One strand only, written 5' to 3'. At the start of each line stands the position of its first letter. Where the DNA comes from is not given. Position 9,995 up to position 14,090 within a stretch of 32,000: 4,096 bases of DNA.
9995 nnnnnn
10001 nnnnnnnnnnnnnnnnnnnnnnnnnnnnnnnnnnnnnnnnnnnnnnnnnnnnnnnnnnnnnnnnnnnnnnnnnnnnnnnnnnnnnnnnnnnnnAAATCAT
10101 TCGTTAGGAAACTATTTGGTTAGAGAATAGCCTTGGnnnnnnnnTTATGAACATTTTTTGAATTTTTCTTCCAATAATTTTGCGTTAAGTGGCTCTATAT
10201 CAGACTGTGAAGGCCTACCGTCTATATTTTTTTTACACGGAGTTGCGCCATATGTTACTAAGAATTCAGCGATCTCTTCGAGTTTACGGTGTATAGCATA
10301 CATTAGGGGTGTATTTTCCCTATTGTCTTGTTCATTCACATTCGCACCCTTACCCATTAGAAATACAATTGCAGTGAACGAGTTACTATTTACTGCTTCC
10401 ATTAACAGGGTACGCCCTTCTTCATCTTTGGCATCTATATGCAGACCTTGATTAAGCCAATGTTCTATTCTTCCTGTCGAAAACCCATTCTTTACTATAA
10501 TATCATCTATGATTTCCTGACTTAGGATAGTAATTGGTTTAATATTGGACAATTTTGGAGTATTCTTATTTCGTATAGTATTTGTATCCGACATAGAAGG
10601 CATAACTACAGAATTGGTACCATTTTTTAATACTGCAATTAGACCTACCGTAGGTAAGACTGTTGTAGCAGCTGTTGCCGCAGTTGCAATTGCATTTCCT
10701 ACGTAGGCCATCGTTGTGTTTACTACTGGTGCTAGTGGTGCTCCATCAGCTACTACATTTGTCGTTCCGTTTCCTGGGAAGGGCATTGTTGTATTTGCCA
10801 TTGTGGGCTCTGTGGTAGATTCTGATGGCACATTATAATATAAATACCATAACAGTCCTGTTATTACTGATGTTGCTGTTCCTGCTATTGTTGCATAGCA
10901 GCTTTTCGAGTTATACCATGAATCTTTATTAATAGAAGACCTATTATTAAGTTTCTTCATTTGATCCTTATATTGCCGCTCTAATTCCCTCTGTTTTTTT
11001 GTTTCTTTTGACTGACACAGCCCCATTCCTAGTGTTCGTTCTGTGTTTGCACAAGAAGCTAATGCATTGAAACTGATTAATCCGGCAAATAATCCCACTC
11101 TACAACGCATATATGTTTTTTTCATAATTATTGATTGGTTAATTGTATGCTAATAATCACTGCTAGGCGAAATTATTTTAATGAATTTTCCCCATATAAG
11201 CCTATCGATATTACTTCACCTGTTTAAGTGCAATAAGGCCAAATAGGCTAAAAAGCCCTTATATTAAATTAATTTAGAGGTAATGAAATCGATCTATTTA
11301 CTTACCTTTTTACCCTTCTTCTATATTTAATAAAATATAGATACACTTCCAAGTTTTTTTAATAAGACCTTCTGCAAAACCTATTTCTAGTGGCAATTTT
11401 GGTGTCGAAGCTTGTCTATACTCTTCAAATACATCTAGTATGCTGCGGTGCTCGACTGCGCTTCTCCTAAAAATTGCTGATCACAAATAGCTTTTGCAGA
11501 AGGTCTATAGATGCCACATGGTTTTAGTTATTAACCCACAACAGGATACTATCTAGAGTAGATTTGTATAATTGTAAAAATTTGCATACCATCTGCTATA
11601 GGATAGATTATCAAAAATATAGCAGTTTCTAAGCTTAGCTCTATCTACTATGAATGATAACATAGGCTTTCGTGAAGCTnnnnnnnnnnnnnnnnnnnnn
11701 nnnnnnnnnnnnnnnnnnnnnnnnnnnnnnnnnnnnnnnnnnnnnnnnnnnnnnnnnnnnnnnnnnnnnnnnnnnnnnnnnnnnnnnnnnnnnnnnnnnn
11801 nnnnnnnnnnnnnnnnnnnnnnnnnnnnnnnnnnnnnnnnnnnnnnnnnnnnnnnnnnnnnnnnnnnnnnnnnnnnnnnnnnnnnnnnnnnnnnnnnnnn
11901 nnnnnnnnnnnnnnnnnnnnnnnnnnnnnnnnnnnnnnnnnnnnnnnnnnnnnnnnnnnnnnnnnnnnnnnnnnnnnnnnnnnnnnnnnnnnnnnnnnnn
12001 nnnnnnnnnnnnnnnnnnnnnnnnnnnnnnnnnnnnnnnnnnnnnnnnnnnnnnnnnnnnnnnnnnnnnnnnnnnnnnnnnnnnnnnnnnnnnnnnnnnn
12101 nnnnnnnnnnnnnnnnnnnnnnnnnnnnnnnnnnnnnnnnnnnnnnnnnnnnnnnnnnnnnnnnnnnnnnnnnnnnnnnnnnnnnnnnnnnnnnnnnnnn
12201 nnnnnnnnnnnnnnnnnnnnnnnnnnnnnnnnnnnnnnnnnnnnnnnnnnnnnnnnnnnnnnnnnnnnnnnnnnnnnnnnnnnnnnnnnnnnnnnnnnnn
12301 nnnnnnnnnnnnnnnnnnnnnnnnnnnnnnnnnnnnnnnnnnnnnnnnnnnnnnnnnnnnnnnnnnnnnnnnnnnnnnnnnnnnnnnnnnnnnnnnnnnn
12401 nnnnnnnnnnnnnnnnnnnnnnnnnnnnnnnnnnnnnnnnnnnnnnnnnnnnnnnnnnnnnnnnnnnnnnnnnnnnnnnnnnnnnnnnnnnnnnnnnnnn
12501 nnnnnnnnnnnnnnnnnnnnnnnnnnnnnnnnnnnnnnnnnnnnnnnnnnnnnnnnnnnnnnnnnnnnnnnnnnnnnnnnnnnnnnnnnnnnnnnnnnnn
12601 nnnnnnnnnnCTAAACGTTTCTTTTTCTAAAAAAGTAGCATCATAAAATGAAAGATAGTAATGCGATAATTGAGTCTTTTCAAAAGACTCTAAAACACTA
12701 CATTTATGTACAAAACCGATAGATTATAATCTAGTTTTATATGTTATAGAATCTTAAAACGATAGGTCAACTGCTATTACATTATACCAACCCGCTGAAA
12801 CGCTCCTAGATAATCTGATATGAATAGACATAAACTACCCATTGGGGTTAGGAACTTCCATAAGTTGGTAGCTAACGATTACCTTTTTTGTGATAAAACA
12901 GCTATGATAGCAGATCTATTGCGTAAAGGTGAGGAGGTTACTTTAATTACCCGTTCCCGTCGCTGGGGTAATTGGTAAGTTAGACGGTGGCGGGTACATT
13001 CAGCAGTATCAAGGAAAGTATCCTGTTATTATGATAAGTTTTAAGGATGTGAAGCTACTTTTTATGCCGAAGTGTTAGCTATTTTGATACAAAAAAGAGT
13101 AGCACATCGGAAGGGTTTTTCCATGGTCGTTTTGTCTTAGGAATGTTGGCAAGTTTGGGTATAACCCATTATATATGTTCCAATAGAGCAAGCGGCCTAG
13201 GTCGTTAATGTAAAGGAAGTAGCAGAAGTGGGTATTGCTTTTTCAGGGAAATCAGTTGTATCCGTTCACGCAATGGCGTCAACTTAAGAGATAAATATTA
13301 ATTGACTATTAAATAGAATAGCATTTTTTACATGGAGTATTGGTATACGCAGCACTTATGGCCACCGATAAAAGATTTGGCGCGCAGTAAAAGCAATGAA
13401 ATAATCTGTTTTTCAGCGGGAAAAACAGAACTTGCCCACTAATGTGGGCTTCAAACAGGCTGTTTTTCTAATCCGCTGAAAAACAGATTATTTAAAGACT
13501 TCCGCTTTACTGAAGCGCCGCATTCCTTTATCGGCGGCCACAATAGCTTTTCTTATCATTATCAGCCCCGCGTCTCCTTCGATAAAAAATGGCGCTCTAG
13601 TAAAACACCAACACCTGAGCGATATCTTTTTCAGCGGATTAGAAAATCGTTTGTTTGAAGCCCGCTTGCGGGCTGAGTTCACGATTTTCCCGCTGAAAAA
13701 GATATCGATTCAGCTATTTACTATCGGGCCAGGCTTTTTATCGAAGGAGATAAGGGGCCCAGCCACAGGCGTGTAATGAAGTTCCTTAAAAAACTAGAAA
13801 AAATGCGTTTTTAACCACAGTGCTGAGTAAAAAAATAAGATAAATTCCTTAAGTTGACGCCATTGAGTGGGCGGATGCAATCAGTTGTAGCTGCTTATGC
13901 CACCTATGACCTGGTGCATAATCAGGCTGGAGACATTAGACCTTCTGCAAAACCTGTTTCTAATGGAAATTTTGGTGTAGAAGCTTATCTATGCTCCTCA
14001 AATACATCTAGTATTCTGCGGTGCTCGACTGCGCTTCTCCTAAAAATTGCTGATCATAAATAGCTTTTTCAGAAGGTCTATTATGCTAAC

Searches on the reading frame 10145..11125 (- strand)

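Call 9: search_protein_families(library=pfam, proteins=[window:10145-11125:-])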
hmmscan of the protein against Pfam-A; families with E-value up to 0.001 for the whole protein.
window:10145-11125:- (326 aa): 5 families
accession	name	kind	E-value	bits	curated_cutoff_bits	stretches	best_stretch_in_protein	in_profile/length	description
PF12796.13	Ank_2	-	1.5e-11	45.2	27.3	1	218-299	11-89/90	Ankyrin repeats (3 copies)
PF00023.36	Ank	-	3.9e-10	39.9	21.1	1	271-300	3-32/33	Ankyrin repeat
PF13637.12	Ank_4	-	3.6e-08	33.9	22.7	1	242-290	2-50/50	Ankyrin repeats (many copies)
PF13857.12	Ank_5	-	7.6e-08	33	27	1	226-277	4-56/56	Ankyrin repeats (many copies)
PF13606.12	Ank_3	-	1.2e-07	31.7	22.3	0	236-264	1-29/30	Ankyrin repeat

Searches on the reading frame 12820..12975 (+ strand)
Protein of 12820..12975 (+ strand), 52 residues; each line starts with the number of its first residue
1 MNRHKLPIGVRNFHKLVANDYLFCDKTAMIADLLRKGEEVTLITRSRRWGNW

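Call 92: search_protein_families(library=pfam, proteins=[window:12820-12975:+], max_evalue=1)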
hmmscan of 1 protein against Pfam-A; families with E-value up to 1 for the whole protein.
seq(52 aa): 1 family
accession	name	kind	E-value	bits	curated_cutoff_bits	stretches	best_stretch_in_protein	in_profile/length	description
PF09820.16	AAA-ATPase_like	-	2e-09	38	26.1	1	7-50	1-43/201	Predicted AAA-ATPase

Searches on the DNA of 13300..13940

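Call 101: search_rna_families(source=window, start=13300, end=13940, threshold=evalue, max_evalue=1)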
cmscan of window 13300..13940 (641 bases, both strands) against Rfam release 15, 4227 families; matches with E-value up to 1: 1.
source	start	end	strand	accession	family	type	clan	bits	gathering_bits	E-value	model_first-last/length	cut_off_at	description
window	13403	13433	-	RF00040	rne5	Cis-reg;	-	12.5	180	0.25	185-215/333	no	RNase E 5' UTR element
